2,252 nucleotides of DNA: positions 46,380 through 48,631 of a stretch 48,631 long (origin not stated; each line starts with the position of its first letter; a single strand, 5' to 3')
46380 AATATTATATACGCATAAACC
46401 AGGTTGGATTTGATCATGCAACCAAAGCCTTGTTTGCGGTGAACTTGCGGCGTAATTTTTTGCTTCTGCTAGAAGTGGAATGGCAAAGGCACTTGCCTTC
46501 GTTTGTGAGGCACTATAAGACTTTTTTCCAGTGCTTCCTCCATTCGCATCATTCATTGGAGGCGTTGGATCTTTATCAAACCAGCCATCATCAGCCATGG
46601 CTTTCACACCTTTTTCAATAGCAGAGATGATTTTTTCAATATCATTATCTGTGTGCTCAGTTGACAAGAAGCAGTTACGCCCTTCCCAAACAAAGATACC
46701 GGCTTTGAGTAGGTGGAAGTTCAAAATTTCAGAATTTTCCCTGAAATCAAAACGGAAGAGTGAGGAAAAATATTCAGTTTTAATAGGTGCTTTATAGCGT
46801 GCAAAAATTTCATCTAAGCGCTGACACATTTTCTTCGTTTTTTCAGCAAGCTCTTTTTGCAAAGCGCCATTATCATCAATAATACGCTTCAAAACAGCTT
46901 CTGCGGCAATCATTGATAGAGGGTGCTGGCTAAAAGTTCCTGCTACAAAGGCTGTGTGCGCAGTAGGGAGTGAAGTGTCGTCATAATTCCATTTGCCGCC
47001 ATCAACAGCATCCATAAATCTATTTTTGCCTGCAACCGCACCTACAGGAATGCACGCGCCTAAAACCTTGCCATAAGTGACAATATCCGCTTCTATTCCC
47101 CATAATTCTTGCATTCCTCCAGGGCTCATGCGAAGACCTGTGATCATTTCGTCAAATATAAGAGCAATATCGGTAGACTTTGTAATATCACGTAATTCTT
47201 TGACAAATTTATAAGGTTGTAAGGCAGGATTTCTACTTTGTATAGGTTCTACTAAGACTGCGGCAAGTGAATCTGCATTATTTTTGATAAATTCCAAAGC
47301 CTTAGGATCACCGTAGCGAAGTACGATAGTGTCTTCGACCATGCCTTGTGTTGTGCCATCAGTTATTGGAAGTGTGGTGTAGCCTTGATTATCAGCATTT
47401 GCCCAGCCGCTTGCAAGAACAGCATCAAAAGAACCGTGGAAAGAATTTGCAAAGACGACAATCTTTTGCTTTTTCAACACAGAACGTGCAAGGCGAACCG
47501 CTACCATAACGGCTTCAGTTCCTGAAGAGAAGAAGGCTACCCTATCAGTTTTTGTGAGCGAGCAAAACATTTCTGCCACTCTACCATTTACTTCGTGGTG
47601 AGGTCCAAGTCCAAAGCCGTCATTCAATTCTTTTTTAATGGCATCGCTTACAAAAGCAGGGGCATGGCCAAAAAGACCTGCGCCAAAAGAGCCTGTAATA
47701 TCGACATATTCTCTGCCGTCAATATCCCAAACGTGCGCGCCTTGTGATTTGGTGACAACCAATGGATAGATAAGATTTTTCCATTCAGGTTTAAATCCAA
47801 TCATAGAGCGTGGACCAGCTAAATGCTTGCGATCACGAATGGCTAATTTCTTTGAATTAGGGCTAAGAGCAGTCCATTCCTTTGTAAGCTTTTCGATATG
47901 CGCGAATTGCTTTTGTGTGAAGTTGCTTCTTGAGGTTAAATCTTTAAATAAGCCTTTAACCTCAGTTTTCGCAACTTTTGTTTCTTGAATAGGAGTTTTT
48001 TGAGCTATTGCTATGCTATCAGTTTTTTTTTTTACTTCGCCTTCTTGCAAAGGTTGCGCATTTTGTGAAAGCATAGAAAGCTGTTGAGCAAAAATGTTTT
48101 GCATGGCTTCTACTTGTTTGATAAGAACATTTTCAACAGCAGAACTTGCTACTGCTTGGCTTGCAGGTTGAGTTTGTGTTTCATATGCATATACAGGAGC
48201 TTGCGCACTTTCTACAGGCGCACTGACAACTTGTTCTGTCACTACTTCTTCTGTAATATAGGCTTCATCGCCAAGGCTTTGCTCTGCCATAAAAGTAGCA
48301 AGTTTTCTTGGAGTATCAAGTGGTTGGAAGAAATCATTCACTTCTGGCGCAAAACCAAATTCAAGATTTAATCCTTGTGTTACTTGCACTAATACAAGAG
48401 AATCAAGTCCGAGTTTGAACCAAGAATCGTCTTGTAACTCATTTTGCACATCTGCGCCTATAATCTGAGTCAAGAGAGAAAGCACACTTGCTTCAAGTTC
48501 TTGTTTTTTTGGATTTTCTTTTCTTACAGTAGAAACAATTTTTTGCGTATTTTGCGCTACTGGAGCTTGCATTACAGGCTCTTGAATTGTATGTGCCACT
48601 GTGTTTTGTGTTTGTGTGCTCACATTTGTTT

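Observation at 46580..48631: The megasynthase is truncated at the window edge just upstream of an ACP-aminotransferase pair; the missing 5' part likely holds the acyl-loading or PKS portion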

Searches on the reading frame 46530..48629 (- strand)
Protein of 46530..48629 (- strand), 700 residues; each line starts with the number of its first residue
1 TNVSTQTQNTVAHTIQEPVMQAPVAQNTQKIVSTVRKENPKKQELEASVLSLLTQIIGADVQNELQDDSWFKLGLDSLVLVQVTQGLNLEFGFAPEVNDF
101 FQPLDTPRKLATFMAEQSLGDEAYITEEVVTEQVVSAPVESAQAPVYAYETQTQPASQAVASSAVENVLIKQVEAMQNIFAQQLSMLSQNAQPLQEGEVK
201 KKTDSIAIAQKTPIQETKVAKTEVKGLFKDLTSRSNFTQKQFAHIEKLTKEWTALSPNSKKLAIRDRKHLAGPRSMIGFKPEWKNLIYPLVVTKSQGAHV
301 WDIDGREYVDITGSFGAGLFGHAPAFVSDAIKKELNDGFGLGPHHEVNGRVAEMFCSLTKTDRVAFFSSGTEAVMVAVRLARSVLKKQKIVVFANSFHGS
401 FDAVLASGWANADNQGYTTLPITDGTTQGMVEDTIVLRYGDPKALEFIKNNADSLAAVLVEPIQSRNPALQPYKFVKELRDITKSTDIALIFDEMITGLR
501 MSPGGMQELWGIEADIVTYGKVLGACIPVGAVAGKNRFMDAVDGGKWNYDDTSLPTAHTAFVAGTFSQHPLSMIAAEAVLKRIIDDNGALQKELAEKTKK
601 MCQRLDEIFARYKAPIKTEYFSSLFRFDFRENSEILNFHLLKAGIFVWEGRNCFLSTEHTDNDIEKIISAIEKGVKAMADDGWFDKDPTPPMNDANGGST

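Call 9: find_related_loci(query=window:46530-48629:-, collection=genome_contigs, flank=10000)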
Query window:46530-48629:- (700 aa) in genome_contigs; peptide patterns used: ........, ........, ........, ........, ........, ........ (x = any residue, [..] = any of these).
112 stretches matched a pattern, but none encodes a relative of the query by tblastn (E <= 1e-3).

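Call 12: find_homologous_proteins(query=window:46530-48629:-, max_evalue=1e-10)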
Query window:46530-48629:- (700 aa): 776 proteins with E <= 1e-10 among 8000 candidates; the best 120 are listed.
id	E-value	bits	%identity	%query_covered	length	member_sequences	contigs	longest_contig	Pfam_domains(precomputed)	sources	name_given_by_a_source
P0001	1.7e-160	554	41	91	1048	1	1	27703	PF00550.32,PF00202.28,PF00698.27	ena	-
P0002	1.6e-139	484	49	64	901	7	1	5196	PF00668.26,PF00202.28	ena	-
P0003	1.9e-137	478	38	93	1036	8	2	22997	PF00668.26,PF00155.28,PF00550.32,PF00202.28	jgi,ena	jgi:glutamate-1-semialdehyde-2,1-aminomutase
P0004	2.5e-137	477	39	91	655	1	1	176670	PF00550.32,PF00202.28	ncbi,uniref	ncbi:aminotransferase class III-fold pyridoxal phosphate-dependent enzyme [Streptomyces sp. NPDC0018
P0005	4.0e-137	476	39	89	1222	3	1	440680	PF00668.26,PF00550.32,PF00202.28,PF00501.35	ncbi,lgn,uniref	ncbi:aminotransferase class III-fold pyridoxal phosphate-dependent enzyme [Anabaena sp. CCY 9613]|un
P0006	6.6e-137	476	38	91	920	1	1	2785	PF00296.27,PF00550.32,PF00202.28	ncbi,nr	ncbi:MAG: aminotransferase class III-fold pyridoxal phosphate-dependent enzyme, partial [Acidobacter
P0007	1.1e-136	475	39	92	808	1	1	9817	PF00550.32,PF00202.28,PF02801.29,PF16197.12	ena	-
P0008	3.5e-135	470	36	93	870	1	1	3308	PF00296.27,PF00550.32,PF00202.28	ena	-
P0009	1.3e-134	468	38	90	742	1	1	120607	PF00550.32,PF00202.28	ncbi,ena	-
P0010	2.6e-132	461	36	92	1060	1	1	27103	PF13489.13,PF13649.13,PF00550.32,PF00202.28,PF08241.19,PF08242.19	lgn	-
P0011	2.9e-132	460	37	92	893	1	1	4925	PF00296.27,PF00550.32,PF00202.28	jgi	jgi:glutamate-1-semialdehyde aminotransferase/acyl carrier protein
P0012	4.8e-132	460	47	65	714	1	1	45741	PF00550.32,PF00202.28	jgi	-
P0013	1.0e-131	459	37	92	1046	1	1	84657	PF13847.13,PF13489.13,PF13649.13,PF00550.32,PF00202.28,PF08241.19,PF08242.19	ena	-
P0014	3.6e-131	457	46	62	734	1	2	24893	PF00550.32,PF00202.28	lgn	-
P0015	2.3e-130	454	37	88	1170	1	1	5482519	PF22336.3,PF22621.3,PF00550.32,PF00202.28,PF00698.27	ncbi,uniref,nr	ncbi:aminotransferase class III-fold pyridoxal phosphate-dependent enzyme [Nodularia sp. NIES-3585]|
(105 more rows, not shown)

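Call 22: find_encoding_contigs(protein=P0001, flank=10000, max_places=2)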
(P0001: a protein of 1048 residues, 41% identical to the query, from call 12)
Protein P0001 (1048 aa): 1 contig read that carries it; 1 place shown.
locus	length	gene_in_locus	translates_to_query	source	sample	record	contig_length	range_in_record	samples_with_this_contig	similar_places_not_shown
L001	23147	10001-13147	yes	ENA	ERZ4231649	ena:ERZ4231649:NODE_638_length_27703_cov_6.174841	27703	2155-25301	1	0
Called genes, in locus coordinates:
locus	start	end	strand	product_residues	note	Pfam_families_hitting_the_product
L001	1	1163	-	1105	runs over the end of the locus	?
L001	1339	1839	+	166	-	PF05128:DUF697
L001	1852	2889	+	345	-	PF12849:PBP_like_2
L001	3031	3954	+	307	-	PF05128:DUF697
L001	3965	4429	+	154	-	-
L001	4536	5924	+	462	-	PF10082:BBP2_2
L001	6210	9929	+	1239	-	-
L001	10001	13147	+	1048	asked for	PF00698:Acyl_transf_1, PF00550:PP-binding, PF00202:Aminotran_3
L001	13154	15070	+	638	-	PF13522:GATase_6, PF13537:GATase_7, PF00733:Asn_synthase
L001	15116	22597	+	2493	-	PF00501:AMP-binding, PF00550:PP-binding, PF00668:Condensation, PF00501:AMP-binding, PF13649:Methyltransf_25, PF13847:Methyltransf_31 (weak), PF00550:PP-binding, PF00668:Condensation, +1 more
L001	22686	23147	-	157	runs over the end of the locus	PF01243:PNPOx_N, PF12900:Pyridox_ox_2 (weak)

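Call 23: find_encoding_contigs(protein=P0003, flank=10000, max_places=2)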
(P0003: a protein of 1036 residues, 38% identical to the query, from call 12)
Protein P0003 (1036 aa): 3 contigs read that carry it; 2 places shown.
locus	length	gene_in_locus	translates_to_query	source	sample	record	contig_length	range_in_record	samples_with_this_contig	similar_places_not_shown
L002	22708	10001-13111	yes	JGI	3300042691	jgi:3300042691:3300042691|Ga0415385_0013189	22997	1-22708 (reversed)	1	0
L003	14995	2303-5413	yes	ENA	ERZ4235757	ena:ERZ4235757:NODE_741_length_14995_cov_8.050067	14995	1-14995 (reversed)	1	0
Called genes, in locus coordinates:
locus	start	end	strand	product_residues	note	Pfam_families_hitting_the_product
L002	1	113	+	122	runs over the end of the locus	PF13586:DDE_Tnp_1_2, PF13751:DDE_Tnp_1_6 (weak)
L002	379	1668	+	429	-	PF03193:RsgA_GTPase (faint), PF00350:Dynamin_N (faint), PF01926:MMR_HSR1, PF02421:FeoB_N (weak), PF04548:AIG1, PF05128:DUF697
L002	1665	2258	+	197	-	PF01467:CTP_transf_like (weak)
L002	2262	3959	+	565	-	PF00795:CN_hydrolase, PF02540:NAD_synthase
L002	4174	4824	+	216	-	PF00072:Response_reg, PF00486:Trans_reg_C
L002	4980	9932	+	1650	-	PF00501:AMP-binding, PF23024:AMP-dom_DIP2-like, PF00550:PP-binding, PF00109:ketoacyl-synt, PF02801:Ketoacyl-synt_C, PF16197:KAsynt_C_assoc, PF22336:RhiE-like_linker, PF22621:CurL-like_PKS_C, +3 more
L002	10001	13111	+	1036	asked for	PF00550:PP-binding, PF00202:Aminotran_3, PF00155:Aminotran_1_2 (faint), PF00668:Condensation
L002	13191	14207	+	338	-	PF00355:Rieske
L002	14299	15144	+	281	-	-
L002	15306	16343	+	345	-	PF12679:ABC2_membrane_2 (weak), PF12698:ABC2_membrane_3, PF01061:ABC2_membrane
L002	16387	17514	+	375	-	PF12679:ABC2_membrane_2, PF12698:ABC2_membrane_3, PF01061:ABC2_membrane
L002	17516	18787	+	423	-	PF25919:BSH_CusB (faint), PF25917:BSH_RND, PF25973:BSH_CzcB (faint), PF25984:BSH_YknX (weak), PF25954:Beta-barrel_RND_2 (faint), PF25876:HH_MFP_RND, PF25893:HH_CzcB (weak)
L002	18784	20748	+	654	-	PF00005:ABC_tran, PF13476:AAA_23 (faint), PF13604:AAA_30 (faint), PF13304:AAA_21, PF13732:DrrA1-3_C (faint), PF00005:ABC_tran, PF13304:AAA_21 (weak)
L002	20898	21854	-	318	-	PF12760:Zn_ribbon_IS1595, PF12762:DDE_Tnp_IS1595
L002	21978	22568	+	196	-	PF05598:DUF772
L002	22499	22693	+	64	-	-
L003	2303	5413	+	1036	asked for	PF00550:PP-binding, PF00202:Aminotran_3, PF00155:Aminotran_1_2 (faint), PF00668:Condensation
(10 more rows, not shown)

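Call 26: find_related_loci(query=window:46530-48572:-, collection=metagenome_contigs, flank=10000)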
Query window:46530-48572:- (681 aa) in metagenome_contigs; peptide patterns used: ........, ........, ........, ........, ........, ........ (x = any residue, [..] = any of these).
132 stretches matched a pattern; 1 encode a relative of the query (tblastn E <= 1e-3); 1 distinct loci.
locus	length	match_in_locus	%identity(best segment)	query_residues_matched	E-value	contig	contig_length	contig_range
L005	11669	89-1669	57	148-666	0e+0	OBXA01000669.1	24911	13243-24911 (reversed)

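Call 30: search_protein_families(library=pfam, proteins=[L005:2-1741:+, L005:1762-7668:+, L005:7731-9650:+, L005:9695-11008:+, L001:6210-9926:+, L002:4980-9929:+], max_evalue=0.001)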
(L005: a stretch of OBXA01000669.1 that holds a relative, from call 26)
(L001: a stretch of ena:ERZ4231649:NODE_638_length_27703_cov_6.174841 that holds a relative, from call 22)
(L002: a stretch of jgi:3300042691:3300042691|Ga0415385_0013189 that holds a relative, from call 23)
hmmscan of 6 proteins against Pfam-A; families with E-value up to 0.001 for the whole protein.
L005:2-1741:+ (580 aa): 1 family
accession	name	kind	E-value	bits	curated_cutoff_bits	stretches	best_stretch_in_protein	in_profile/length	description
PF00202.27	Aminotran_3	-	5.1e-50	170.8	30.5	1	159-505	9-355/403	Aminotransferase class-III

L005:1762-7668:+ (1969 aa): 4 families
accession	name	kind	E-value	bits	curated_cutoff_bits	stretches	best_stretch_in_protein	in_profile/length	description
PF00668.25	Condensation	-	2.2e-172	574.3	30.6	3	1503-1920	5-435/456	Condensation domain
PF00501.34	AMP-binding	-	4.4e-80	269.8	29.9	1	862-1222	3-383/384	AMP-binding enzyme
PF00550.31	PP-binding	-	3.6e-16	59.6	20.8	1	1406-1472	2-67/67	Phosphopantetheine attachment site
PF13193.12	AMP-binding_C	-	3.3e-11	44.4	24.5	1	1279-1360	1-76/76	AMP-binding enzyme C-terminal domain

L005:7731-9650:+ (640 aa): 3 families
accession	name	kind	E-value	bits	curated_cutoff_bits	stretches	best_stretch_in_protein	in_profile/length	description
PF00733.27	Asn_synthase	-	4.9e-68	230.8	21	1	264-632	1-354/354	Asparagine synthase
PF13537.11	GATase_7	-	4.3e-12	46.6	25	1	120-177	65-123/123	Glutamine amidotransferase domain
PF13522.11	GATase_6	-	3e-08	34.2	27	1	106-171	71-130/130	Glutamine amidotransferase domain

L005:9695-11008:+ (438 aa): 3 families
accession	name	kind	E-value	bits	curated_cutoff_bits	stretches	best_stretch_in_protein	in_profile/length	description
PF13458.12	Peripla_BP_6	-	3.8e-18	66.7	31.7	1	68-390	3-312/343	Periplasmic binding protein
PF13433.12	Peripla_BP_5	-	2.6e-08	33.8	27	1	68-153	2-86/363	Periplasmic binding protein domain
PF01094.35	ANF_receptor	-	3.3e-07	30.1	25.4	1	90-172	6-87/353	Receptor family ligand binding region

L001:6210-9926:+ (1239 aa): 5 families
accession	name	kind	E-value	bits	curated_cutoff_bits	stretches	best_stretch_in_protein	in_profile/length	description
PF00109.32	ketoacyl-synt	-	1.5e-85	287.2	20.8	1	692-935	2-252/252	Beta-ketoacyl synthase, N-terminal domain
PF00501.34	AMP-binding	-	2.6e-49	168.5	29.9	1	39-415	17-384/384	AMP-binding enzyme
PF02801.28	Ketoacyl-synt_C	-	1.4e-43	148.1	20.8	1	943-1060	1-118/119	Beta-ketoacyl synthase, C-terminal domain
PF00550.31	PP-binding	-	1.8e-11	44.6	20.8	1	610-657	20-67/67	Phosphopantetheine attachment site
PF16197.11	KAsynt_C_assoc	-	4.2e-11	43.7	33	1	1063-1158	1-80/111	Ketoacyl-synthetase C-terminal extension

L002:4980-9929:+ (1650 aa): 12 families
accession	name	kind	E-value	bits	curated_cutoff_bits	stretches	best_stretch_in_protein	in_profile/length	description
PF00109.32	ketoacyl-synt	-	2.1e-102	342.5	20.8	1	709-957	2-252/252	Beta-ketoacyl synthase, N-terminal domain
PF00698.26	Acyl_transf_1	-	1.3e-68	232.3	32.7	1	1235-1547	1-316/319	Acyl transferase domain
PF00501.34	AMP-binding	-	3.4e-65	220.8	29.9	1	23-403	16-384/384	AMP-binding enzyme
PF02801.28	Ketoacyl-synt_C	-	1.4e-46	157.8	20.8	1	965-1082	1-118/119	Beta-ketoacyl synthase, C-terminal domain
PF22621.2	CurL-like_PKS_C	-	1.5e-24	86.1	27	1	1146-1209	1-64/64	CurL-like, PKS C-terminal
PF16197.11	KAsynt_C_assoc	-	3.2e-18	66.6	33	1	1086-1194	2-107/111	Ketoacyl-synthetase C-terminal extension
PF22336.2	RhiE-like_linker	-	5.3e-16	58.8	27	1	1149-1216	1-67/67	RhiE-like, KS-MAT linker domain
PF00550.31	PP-binding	-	7.3e-15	55.4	20.8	1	624-689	2-67/67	Phosphopantetheine attachment site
PF23024.1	AMP-dom_DIP2-like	-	1.8e-09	38.1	27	1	446-560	2-108/110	Disco-interacting protein 2-like, AMP domain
PF23297.2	ACP_SdgA_C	-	4e-06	27.3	27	1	617-687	7-77/95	Highly reducing polyketide synthase sdgA, C-terminal ACP domain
PF00108.29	Thiolase_N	-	9.1e-06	25.7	26.4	1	859-907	63-113/260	Thiolase, N-terminal domain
PF24919.1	Mug62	-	8e-05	22.8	27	1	477-558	53-148/164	Meiotically up-regulated gene 62 protein-like domain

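Call 31: find_related_loci(query=A1, collection=genome_contigs, flank=10000)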
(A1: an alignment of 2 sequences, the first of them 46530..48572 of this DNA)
Query A1 (681 aa) in genome_contigs; peptide patterns used: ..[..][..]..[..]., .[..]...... (x = any residue, [..] = any of these).
123 stretches matched a pattern; 1 encode a relative of the query (tblastn E <= 1e-3); 1 distinct loci.
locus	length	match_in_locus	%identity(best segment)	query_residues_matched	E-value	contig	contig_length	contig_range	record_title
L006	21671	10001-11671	36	141-663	2e-116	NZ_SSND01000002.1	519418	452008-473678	Aliigemmobacter aestuarii strain CC-PW-75 contig02, whole genome shotgun sequence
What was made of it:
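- Tried and rejected: The only hit was a 36% relative in Aliigemmobacter aestuarii (calls 9, 31).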

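Call 39: find_encoding_contigs(protein=P0012, flank=10000, max_places=1)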
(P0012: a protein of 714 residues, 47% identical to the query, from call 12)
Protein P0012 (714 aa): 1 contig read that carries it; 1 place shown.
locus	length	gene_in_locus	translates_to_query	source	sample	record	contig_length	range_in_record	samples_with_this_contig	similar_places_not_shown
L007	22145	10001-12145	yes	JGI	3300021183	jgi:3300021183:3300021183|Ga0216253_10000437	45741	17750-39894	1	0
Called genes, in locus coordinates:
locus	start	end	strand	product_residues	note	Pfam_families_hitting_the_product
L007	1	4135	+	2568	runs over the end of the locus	-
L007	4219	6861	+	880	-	PF00109:ketoacyl-synt, PF02801:Ketoacyl-synt_C, PF16197:KAsynt_C_assoc, PF22336:RhiE-like_linker, PF22621:CurL-like_PKS_C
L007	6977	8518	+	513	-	PF00698:Acyl_transf_1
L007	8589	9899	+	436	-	-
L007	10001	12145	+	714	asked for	PF00550:PP-binding (weak), PF00202:Aminotran_3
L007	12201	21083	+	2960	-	-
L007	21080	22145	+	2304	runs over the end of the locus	?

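Call 40: find_encoding_contigs(protein=P0014, flank=10000, max_places=1)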
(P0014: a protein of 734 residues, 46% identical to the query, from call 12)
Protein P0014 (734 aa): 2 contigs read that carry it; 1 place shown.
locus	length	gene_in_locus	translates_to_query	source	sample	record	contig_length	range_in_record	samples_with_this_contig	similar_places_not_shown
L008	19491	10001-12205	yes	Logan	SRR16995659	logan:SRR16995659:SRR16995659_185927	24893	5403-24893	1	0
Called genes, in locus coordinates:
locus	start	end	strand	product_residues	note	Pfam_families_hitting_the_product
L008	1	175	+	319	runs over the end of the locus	PF00520:Ion_trans, PF07885:Ion_trans_2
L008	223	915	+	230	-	PF21321:HTH_66 (weak), PF04255:DUF433 (weak)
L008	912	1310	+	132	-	PF18478:PIN_10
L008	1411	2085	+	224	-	PF01025:GrpE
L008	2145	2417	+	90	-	-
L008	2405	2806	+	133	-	PF01850:PIN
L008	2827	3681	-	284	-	PF00561:Abhydrolase_1, PF12146:Hydrolase_4, PF12697:Abhydrolase_6, PF03096:Ndr (weak)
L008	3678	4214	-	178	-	PF18306:LDcluster4, PF03641:Lysine_decarbox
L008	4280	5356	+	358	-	PF01636:APH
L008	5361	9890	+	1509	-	PF00550:PP-binding, PF00109:ketoacyl-synt, PF02801:Ketoacyl-synt_C, PF16197:KAsynt_C_assoc, PF00698:Acyl_transf_1, PF22336:RhiE-like_linker, PF22621:CurL-like_PKS_C, PF00698:Acyl_transf_1, +1 more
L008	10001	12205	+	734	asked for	PF00550:PP-binding, PF00202:Aminotran_3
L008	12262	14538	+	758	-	PF01734:Patatin, PF01103:Omp85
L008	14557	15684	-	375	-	-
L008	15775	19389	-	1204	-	PF00501:AMP-binding, PF13193:AMP-binding_C (weak), PF00550:PP-binding, PF00155:Aminotran_1_2, PF01212:Beta_elim_lyase (weak)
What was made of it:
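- In L007 it lies three genes upstream (calls 22, 23, 30, 39, 40). All four relatives that begin at or just before the ACP and whose upstream DNA was readable have a KS gene upstream (calls 22, 23, 30, 39, 40).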

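Call 65: search_protein_representatives(protein=window:46530-48572:-)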
Query: 681 residues. Proteins with E-value up to 0.001 (for the whole library): 19083; up to 1e-10: 8462; up to 1e-30: 2591. The best 150 are listed.
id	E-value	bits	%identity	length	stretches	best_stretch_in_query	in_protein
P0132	0.0e+00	1526.7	100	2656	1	1-681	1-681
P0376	3.5e-203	692.9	51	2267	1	17-666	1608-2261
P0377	8.2e-184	629.0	38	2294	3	265-664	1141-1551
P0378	1.8e-172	591.5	45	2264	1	26-673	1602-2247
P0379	5.0e-172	590.0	49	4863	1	30-670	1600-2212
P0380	6.6e-172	589.6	48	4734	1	23-670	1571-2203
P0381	1.2e-170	585.4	46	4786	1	10-665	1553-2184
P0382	1.1e-167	575.7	46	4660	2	26-665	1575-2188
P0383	2.5e-166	571.2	43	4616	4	128-667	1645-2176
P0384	4.5e-165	567.0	50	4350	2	201-666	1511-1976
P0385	5.2e-164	563.5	50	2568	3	213-672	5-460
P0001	9.4e-161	552.8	44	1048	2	170-660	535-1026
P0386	3.7e-160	550.8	53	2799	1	200-671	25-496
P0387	1.7e-150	518.9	43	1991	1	12-673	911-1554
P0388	1.5e-148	512.4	42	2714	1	35-663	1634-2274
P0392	6.2e-144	497.2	43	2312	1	8-669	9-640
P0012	1.3e-132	459.8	45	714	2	208-674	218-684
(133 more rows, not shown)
